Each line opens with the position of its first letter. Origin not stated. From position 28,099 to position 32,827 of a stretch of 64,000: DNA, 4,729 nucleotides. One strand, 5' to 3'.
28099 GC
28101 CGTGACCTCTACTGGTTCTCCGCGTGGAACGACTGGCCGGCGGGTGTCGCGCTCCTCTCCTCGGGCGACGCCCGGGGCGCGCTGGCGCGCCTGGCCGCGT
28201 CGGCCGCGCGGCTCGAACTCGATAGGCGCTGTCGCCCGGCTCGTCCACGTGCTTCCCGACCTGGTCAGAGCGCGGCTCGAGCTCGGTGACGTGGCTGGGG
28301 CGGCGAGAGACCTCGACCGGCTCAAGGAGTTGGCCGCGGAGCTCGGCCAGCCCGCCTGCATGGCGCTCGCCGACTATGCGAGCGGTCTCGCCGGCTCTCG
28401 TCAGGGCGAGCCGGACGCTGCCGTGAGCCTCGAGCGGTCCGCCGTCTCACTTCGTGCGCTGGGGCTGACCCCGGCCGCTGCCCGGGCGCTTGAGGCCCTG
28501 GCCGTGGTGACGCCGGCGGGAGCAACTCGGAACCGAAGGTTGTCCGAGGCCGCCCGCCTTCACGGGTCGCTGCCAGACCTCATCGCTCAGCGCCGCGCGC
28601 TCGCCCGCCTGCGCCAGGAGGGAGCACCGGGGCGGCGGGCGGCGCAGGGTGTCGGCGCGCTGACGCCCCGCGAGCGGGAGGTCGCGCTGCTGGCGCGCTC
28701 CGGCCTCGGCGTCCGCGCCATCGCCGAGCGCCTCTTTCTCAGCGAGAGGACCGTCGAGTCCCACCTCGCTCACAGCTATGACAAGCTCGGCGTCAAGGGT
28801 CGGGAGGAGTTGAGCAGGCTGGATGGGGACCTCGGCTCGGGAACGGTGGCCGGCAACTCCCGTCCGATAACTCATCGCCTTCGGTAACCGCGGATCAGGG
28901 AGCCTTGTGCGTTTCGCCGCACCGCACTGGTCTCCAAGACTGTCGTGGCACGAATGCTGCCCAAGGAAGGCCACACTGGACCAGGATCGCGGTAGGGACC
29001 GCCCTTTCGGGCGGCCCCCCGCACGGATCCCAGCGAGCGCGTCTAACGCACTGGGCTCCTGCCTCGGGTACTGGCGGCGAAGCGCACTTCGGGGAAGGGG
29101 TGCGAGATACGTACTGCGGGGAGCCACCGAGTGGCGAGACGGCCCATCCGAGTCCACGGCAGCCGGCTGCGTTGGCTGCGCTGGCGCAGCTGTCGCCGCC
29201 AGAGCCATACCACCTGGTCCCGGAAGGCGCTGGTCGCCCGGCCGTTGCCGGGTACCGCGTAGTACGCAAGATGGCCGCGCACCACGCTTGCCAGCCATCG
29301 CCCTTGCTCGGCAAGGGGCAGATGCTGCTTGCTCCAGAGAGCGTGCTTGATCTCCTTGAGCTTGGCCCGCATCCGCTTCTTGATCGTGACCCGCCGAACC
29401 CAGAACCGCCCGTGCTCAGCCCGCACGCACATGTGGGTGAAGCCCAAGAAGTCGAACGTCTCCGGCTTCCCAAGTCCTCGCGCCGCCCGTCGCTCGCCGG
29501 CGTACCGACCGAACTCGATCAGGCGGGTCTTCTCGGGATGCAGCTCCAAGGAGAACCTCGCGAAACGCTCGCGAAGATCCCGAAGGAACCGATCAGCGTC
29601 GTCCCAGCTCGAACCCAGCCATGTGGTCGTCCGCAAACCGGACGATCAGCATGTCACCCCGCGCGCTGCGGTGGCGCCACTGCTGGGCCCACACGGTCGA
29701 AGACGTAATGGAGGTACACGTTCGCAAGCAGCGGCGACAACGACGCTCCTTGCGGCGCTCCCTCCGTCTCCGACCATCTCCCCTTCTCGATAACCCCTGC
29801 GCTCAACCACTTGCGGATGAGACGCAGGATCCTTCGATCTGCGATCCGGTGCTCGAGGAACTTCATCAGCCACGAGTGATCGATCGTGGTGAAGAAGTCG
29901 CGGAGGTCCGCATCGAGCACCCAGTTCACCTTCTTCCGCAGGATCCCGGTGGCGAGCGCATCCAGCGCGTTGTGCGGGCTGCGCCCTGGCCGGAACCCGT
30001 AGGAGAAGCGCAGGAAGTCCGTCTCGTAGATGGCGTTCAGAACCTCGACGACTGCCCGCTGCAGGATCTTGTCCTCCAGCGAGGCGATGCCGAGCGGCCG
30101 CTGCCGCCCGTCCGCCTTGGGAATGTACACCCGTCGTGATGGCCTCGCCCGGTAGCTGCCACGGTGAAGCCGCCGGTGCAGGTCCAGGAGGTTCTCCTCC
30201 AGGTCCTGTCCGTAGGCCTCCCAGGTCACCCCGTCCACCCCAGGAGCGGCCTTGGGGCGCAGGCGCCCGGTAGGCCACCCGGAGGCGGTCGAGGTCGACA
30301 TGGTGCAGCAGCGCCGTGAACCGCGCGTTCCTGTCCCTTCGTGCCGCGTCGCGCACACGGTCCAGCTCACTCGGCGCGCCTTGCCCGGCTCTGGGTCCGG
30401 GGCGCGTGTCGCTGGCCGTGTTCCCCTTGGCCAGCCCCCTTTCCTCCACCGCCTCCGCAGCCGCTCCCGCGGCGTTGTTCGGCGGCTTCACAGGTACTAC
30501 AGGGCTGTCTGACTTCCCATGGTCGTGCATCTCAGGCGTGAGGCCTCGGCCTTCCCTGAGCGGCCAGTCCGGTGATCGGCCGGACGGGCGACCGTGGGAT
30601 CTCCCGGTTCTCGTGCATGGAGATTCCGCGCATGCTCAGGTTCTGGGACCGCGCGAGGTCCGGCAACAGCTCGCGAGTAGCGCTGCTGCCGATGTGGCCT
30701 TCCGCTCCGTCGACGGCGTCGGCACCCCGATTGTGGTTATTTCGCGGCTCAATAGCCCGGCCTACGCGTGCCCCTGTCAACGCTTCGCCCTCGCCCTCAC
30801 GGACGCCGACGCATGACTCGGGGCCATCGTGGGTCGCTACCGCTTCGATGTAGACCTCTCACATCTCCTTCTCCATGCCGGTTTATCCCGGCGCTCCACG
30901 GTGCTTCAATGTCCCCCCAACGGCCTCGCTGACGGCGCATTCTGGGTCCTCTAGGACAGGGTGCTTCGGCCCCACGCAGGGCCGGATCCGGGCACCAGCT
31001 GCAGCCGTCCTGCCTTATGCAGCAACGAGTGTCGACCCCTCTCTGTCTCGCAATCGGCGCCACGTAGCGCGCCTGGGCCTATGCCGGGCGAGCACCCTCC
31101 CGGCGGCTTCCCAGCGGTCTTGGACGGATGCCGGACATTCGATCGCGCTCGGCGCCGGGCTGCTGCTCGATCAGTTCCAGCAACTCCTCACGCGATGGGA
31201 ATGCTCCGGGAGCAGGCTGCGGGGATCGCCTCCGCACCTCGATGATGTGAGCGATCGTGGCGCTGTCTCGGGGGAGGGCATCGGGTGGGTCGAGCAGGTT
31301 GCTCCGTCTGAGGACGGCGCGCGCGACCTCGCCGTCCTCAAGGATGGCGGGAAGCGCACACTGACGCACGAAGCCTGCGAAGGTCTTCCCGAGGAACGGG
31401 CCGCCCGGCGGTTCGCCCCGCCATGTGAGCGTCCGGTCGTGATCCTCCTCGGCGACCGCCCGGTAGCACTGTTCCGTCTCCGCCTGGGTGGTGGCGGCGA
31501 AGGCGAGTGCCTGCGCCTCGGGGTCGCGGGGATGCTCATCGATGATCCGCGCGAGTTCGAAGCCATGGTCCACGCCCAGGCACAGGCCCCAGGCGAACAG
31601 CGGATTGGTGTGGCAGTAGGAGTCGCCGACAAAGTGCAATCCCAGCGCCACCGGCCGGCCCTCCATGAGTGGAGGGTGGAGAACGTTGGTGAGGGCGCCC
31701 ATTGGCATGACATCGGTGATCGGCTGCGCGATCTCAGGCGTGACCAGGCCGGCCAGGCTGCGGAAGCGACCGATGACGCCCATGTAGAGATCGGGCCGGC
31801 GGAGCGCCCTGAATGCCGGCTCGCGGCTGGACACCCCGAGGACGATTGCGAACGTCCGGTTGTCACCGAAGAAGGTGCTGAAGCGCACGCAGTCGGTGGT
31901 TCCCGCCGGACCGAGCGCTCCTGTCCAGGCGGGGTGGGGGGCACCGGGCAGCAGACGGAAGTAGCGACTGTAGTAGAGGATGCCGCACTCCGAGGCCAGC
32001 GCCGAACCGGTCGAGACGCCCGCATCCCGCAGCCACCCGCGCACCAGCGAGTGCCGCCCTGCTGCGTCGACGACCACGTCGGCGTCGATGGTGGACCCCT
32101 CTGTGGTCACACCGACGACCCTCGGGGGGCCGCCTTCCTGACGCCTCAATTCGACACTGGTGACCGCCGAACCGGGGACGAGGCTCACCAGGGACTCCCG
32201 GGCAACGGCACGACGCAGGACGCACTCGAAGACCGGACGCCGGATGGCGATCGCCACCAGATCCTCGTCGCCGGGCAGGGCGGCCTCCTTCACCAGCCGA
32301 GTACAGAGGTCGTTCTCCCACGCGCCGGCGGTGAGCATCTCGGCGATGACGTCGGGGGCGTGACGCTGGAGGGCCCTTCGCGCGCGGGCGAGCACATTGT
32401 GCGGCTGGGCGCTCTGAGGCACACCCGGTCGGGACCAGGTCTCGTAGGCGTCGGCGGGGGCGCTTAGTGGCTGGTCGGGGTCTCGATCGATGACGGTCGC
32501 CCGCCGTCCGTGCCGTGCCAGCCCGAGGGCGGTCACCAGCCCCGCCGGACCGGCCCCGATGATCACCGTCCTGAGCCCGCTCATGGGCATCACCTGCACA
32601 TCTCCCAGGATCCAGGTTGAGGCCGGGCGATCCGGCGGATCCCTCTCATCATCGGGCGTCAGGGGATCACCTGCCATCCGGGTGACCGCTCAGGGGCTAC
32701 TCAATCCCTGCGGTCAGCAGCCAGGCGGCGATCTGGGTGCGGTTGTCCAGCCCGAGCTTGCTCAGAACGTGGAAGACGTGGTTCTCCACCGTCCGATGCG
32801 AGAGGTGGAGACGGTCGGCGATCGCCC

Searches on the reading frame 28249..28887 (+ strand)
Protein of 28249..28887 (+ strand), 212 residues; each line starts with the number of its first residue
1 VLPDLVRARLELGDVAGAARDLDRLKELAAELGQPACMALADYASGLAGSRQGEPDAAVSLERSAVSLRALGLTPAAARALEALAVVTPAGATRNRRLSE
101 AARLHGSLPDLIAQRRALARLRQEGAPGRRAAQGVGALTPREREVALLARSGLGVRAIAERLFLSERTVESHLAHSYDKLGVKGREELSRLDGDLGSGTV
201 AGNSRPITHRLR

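Call 27: search_protein_families(library=pfam, proteins=[window:28249-28887:+], max_evalue=0.001)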
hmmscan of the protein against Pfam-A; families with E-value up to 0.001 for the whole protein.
window:28249-28887:+ (212 aa): 4 families
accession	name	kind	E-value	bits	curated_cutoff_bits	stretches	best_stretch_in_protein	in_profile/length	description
PF00196.25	GerE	-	1.2e-14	54.1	23.5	1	138-189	3-54/57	Bacterial regulatory proteins, luxR family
PF08281.18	Sigma70_r4_2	-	5.2e-06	26.5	25.7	1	136-179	9-53/54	Sigma-70, region 4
PF21476.4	PF0610-like_N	-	0.00032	21.3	33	0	139-175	1-37/50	PF0610-like, N-terminal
PF13384.12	HTH_23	-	0.00042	20.5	24.6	0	144-170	8-35/50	Homeodomain-like domain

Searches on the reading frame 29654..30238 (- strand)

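Call 69: search_protein_families(library=pfam, proteins=[window:29654-30238:-], max_evalue=0.001)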
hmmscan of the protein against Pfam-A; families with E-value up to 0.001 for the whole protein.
window:29654-30238:- (194 aa): 1 family
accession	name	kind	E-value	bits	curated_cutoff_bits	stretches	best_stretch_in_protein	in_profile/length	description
PF00078.32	RVT_1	-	7.6e-25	88.3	29.6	1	39-183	1-141/205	Reverse transcriptase (RNA-dependent DNA polymerase)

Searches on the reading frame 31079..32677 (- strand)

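Call 27: search_protein_families(library=pfam, proteins=[window:31079-32677:-], max_evalue=0.001)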
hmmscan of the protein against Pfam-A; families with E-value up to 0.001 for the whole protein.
window:31079-32677:- (532 aa): 7 families
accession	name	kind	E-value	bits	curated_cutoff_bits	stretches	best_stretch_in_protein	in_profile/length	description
PF01266.30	DAO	-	1.4e-09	38.4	27.9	1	37-70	2-35/353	FAD dependent oxidoreductase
PF07992.20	Pyr_redox_2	-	1.2e-08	35.1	26.1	1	36-94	2-58/291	Pyridine nucleotide-disulphide oxidoreductase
PF01494.25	FAD_binding_3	-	1.9e-08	34.3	22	1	37-68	4-35/349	FAD binding domain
PF13450.12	NAD_binding_8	-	1.1e-05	26.1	21.9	1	39-68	1-30/68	NAD(P)-binding Rossmann-like domain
PF12831.13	FAD_oxidored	-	3.4e-05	23.7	27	0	38-66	3-31/416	FAD dependent oxidoreductase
PF00890.30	FAD_binding_2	-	0.00012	21.9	20.4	1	38-68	3-33/414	FAD binding domain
PF03486.20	HI0933_like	-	0.00031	20.7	50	1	37-66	3-32/244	HI0933-like protein Rossmann domain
